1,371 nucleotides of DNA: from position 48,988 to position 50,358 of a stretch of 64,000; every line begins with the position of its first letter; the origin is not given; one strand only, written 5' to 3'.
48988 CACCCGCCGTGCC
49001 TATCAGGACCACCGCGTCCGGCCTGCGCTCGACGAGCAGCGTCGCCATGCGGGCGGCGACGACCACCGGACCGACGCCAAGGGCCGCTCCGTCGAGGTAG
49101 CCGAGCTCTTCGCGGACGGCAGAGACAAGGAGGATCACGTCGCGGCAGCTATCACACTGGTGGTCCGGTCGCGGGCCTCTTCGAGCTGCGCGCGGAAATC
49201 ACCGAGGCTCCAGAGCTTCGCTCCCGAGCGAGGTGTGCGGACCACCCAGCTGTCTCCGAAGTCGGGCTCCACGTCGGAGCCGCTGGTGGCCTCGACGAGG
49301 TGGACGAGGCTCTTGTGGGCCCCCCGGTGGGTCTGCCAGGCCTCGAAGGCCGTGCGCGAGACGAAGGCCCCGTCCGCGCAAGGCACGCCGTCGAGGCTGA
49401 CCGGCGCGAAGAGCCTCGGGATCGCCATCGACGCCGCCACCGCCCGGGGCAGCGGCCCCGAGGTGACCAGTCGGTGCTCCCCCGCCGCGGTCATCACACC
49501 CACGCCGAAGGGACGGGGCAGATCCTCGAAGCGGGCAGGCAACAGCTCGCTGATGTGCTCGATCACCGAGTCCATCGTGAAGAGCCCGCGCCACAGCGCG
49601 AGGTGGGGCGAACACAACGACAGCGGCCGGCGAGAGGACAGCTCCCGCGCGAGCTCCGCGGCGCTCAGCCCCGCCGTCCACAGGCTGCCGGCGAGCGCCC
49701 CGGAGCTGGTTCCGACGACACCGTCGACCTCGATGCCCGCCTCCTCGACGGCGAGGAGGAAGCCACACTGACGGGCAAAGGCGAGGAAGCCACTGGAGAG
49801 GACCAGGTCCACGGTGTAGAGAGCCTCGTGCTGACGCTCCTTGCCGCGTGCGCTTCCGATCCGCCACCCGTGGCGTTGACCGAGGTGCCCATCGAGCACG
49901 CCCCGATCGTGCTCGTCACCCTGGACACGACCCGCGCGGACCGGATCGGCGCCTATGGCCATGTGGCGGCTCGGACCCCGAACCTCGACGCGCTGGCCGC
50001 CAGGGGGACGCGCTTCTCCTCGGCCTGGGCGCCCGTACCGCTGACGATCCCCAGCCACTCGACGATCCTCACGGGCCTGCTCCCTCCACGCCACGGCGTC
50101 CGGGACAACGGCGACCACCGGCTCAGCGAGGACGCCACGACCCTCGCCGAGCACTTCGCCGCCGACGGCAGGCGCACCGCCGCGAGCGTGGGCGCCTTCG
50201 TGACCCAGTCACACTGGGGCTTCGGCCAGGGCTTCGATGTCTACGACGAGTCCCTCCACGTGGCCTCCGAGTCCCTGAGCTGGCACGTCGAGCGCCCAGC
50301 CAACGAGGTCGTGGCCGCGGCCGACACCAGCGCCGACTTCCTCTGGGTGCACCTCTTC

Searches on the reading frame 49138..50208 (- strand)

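Call 94: search_protein_families(library=pfam, proteins=[window:49138-50208:-], max_evalue=0.001)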
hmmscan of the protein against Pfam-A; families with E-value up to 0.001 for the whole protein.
window:49138-50208:- (357 aa): 1 family
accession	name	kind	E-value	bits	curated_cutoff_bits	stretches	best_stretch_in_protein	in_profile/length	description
PF01734.28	Patatin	-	7.3e-16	59.4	27.7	1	135-286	1-185/191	Patatin-like phospholipase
